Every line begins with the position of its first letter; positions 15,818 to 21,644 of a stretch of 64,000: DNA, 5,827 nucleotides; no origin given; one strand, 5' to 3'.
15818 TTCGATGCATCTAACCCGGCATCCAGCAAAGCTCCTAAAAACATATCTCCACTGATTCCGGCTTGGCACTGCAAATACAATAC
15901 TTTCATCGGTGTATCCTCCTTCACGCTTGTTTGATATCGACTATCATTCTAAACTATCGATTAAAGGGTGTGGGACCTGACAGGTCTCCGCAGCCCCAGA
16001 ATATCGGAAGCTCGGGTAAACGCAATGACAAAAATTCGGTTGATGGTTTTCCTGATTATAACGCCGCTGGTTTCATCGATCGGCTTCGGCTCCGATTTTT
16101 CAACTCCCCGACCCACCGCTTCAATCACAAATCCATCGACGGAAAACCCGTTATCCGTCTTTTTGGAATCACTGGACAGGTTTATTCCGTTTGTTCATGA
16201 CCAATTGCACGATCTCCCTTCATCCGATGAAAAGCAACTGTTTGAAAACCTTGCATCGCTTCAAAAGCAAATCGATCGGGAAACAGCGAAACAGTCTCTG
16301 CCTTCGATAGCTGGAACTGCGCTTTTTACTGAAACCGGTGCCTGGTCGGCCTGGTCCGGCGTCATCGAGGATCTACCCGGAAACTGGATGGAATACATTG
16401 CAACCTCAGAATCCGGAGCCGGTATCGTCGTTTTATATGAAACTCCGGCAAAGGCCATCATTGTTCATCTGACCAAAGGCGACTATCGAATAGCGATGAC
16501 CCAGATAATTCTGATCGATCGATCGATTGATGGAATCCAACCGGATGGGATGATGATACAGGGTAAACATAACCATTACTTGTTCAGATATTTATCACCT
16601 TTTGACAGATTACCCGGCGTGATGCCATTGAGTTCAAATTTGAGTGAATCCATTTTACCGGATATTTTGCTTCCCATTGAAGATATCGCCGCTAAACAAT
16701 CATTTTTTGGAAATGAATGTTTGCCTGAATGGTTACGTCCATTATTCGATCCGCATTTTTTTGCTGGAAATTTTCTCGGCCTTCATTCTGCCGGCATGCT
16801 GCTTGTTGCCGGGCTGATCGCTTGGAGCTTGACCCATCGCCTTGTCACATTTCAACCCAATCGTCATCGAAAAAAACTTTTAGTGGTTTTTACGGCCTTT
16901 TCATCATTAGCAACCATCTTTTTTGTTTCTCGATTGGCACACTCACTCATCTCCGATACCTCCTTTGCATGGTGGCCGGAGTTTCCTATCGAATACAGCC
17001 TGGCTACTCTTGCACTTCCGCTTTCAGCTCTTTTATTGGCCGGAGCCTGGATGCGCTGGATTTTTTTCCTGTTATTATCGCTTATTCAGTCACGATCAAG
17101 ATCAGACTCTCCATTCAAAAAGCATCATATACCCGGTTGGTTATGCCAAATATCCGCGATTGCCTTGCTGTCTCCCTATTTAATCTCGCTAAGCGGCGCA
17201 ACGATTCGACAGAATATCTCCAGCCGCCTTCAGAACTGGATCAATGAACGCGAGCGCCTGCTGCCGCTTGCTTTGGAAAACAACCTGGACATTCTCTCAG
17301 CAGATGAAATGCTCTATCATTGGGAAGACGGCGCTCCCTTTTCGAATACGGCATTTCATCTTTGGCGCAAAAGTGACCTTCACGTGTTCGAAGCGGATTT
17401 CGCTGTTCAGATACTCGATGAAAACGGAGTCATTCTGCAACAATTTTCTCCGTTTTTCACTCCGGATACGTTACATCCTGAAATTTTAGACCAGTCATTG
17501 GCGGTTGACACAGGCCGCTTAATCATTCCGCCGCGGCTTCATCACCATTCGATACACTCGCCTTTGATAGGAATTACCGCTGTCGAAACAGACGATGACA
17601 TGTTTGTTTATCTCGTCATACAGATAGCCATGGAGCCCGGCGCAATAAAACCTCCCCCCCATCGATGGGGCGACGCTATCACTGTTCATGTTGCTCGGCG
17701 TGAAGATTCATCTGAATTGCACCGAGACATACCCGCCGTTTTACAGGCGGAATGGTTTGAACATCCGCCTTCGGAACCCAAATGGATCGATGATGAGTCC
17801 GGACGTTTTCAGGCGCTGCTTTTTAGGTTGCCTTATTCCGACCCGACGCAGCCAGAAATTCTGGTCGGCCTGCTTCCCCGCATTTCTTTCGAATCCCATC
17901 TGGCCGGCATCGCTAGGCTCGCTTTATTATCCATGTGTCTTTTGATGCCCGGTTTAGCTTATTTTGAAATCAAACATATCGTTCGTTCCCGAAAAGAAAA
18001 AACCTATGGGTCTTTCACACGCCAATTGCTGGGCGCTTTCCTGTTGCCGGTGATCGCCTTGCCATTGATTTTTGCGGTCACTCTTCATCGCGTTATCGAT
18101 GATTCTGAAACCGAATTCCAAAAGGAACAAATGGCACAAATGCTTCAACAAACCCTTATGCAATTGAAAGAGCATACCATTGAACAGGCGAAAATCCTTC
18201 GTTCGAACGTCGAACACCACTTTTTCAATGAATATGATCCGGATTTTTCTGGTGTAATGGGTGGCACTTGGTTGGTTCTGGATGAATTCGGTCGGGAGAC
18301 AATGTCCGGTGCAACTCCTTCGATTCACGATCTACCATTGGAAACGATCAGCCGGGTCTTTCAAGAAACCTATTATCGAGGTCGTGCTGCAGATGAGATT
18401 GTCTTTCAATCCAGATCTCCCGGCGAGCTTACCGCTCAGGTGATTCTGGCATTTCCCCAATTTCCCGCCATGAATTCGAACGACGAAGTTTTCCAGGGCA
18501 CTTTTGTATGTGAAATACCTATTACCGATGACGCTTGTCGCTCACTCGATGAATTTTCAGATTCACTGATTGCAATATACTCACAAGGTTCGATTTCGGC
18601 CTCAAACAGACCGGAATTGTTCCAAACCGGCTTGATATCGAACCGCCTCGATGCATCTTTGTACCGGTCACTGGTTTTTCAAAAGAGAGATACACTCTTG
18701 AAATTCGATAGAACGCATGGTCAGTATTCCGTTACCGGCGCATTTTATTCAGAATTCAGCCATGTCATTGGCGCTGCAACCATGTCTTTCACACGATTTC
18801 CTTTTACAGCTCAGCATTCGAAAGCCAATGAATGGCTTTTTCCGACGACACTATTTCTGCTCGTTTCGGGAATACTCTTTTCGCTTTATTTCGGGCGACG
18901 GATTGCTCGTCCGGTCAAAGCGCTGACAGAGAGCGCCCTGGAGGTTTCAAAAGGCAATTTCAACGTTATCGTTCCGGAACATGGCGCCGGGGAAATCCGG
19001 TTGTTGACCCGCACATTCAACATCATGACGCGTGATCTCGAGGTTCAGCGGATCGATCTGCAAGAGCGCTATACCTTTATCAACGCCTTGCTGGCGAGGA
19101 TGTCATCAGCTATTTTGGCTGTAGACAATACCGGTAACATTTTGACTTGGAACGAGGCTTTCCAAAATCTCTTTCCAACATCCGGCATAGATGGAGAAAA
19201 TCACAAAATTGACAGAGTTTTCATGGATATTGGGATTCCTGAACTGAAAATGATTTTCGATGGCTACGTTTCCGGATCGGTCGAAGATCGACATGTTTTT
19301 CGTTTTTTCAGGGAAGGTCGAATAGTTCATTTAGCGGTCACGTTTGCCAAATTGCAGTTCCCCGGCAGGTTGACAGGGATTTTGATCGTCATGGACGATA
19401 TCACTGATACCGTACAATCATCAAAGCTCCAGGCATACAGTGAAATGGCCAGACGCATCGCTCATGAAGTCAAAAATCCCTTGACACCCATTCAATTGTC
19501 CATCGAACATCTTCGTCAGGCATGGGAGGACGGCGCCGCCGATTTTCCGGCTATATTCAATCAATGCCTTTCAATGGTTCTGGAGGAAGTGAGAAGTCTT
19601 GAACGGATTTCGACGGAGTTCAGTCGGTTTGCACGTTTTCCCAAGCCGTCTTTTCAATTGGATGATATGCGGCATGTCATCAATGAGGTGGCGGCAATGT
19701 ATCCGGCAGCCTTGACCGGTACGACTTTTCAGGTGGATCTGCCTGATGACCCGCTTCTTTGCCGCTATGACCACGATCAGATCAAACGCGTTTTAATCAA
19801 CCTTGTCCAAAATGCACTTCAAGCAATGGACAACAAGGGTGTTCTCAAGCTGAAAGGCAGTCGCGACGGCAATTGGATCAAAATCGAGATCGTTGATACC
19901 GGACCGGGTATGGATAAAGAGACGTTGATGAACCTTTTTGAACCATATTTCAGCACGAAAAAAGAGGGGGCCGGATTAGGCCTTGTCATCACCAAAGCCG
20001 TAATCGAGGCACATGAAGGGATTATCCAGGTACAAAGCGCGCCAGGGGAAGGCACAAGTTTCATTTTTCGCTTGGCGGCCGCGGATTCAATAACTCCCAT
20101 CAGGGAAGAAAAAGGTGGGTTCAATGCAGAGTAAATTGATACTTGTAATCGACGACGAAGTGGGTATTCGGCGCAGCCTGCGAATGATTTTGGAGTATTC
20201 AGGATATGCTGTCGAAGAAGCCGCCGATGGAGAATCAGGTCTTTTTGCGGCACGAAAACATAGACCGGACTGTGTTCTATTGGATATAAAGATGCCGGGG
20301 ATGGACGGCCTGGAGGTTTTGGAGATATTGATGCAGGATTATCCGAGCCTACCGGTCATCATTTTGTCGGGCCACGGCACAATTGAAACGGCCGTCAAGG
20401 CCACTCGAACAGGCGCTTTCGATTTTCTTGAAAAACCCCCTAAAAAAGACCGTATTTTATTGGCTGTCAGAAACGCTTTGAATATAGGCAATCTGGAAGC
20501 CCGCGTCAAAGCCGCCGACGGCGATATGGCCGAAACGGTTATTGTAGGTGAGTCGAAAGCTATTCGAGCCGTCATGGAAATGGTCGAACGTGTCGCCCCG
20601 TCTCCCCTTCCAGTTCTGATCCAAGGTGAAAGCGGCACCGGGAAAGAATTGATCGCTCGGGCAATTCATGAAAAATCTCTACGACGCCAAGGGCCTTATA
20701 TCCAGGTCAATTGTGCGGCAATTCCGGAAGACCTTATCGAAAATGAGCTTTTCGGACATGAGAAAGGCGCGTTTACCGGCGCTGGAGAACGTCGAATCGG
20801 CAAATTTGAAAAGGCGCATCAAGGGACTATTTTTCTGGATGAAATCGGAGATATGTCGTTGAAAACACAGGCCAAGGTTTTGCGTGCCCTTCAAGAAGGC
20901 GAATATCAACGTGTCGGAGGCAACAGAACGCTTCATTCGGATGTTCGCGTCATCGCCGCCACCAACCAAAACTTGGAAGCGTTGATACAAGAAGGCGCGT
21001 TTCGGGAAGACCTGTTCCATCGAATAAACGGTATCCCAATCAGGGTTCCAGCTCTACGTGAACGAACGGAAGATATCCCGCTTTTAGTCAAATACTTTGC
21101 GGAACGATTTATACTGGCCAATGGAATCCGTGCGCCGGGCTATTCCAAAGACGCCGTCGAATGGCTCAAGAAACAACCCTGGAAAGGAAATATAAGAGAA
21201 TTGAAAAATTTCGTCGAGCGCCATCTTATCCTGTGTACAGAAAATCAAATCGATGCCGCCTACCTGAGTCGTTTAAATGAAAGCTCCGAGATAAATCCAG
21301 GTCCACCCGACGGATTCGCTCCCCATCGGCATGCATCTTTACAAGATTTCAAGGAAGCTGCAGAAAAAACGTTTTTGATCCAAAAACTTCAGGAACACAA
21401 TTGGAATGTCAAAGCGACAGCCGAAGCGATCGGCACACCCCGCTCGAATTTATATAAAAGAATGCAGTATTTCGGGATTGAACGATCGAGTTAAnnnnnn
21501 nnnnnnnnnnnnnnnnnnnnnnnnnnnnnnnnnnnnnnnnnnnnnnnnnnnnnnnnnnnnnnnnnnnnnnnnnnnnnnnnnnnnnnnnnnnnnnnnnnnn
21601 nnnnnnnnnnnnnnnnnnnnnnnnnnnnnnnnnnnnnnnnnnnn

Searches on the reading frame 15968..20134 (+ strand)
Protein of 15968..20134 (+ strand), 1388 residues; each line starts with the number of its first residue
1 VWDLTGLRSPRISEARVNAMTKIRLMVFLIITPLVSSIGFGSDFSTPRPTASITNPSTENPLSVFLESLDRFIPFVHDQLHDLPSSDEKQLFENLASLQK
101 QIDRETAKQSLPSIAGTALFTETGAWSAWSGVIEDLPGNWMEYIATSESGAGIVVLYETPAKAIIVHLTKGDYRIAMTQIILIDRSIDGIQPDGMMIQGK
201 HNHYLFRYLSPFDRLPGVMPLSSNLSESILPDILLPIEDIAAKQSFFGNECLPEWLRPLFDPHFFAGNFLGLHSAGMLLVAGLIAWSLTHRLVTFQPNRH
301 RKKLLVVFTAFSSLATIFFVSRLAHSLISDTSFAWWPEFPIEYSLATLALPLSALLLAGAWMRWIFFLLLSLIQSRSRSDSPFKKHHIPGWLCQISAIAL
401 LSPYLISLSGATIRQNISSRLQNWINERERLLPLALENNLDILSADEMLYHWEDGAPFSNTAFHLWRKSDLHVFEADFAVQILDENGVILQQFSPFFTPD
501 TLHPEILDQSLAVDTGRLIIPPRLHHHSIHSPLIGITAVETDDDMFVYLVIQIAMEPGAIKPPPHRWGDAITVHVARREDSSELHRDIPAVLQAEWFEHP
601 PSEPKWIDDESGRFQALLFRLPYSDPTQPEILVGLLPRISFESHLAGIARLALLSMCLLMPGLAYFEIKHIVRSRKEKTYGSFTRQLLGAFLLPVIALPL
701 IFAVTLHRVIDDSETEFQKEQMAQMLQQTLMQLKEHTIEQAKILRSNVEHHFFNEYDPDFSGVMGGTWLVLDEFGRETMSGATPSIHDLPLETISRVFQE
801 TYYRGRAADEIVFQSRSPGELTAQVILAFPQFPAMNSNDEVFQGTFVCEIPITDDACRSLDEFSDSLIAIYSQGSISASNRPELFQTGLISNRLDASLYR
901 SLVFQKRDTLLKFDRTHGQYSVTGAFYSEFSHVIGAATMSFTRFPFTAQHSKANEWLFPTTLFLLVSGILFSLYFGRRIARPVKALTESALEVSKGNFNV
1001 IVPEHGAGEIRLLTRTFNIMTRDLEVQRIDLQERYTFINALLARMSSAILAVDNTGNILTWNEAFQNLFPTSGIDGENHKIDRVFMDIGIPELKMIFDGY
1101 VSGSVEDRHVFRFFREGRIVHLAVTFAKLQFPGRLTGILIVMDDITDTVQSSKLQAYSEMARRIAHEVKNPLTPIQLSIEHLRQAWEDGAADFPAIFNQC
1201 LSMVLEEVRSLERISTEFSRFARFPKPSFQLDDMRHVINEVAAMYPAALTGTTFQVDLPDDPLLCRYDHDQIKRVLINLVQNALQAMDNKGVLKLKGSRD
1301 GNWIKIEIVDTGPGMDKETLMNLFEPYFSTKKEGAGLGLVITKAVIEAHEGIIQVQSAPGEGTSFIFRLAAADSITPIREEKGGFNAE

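Call 21: search_protein_families(library=pfam, proteins=[window:15968-20134:+], max_evalue=0.001)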
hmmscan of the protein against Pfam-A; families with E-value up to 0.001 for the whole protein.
window:15968-20134:+ (1388 aa): 4 families
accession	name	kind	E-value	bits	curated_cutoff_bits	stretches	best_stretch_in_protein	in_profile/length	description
PF02518.31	HATPase_c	-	2.5e-23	83.1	26.4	1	1268-1370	2-108/111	Histidine kinase-, DNA gyrase B-, and HSP90-like ATPase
PF00672.30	HAMP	-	1.7e-11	44.7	25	1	975-1024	2-51/53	HAMP domain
PF00512.31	HisKA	-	6.2e-07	29.8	26.9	1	1158-1223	3-62/66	His Kinase A (phospho-acceptor) domain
PF14501.12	HATPase_c_5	-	0.00073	19.9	22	0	1272-1358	6-91/102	GHKL domain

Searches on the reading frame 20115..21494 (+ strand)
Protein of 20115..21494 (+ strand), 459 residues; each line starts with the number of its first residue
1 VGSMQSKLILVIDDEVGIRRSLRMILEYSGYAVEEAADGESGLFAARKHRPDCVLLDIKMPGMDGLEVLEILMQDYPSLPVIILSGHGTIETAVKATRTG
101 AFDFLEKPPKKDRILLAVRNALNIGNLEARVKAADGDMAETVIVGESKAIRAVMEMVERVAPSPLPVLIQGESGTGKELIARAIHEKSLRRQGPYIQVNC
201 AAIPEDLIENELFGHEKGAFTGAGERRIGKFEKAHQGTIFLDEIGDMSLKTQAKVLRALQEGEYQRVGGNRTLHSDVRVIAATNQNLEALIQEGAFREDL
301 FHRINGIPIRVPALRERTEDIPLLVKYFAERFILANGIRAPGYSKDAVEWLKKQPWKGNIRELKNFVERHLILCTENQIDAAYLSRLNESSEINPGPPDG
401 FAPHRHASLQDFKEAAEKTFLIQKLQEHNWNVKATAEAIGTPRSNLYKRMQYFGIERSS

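Call 21: search_protein_families(library=pfam, proteins=[window:20115-21494:+], max_evalue=0.001)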
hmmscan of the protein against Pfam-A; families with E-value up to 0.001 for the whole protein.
window:20115-21494:+ (459 aa): 11 families
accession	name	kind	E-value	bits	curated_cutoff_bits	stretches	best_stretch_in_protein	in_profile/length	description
PF00158.32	Sigma54_activat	-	1.8e-72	243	20.2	1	143-309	1-167/168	Sigma-54 interaction domain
PF00072.30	Response_reg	-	9.5e-32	109.9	30.2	1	9-118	1-110/111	Response regulator receiver domain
PF14532.12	Sigma54_activ_2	-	1.4e-21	77.7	25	1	144-314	1-138/138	Sigma-54 interaction domain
PF25601.1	AAA_lid_14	-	8.1e-21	74.1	27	1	315-386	1-72/87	AAA+ ATPase lid domain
PF07728.20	AAA_5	-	6.7e-08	33.1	22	1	166-286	1-124/139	AAA domain (dynein-related subfamily)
PF00004.35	AAA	-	1.3e-07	32.6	21.2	1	167-303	1-125/131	ATPase family associated with various cellular activities (AAA)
PF02954.25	HTH_8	-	5.3e-07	29.7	22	1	415-451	4-40/42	Bacterial regulatory protein, Fis family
PF07726.17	AAA_3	-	3.6e-06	27.3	27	1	167-285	2-112/131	ATPase family associated with various cellular activities (AAA)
PF06490.17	FleQ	-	2.3e-05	25.1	22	1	9-91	2-82/108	Flagellar regulatory protein FleQ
PF01078.27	Mg_chelatase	-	0.00016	21.6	20.3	0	221-285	91-158/207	Magnesium chelatase, subunit ChlI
PF13191.12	AAA_16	-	0.00026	21.9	32.6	1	145-203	4-63/167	AAA ATPase domain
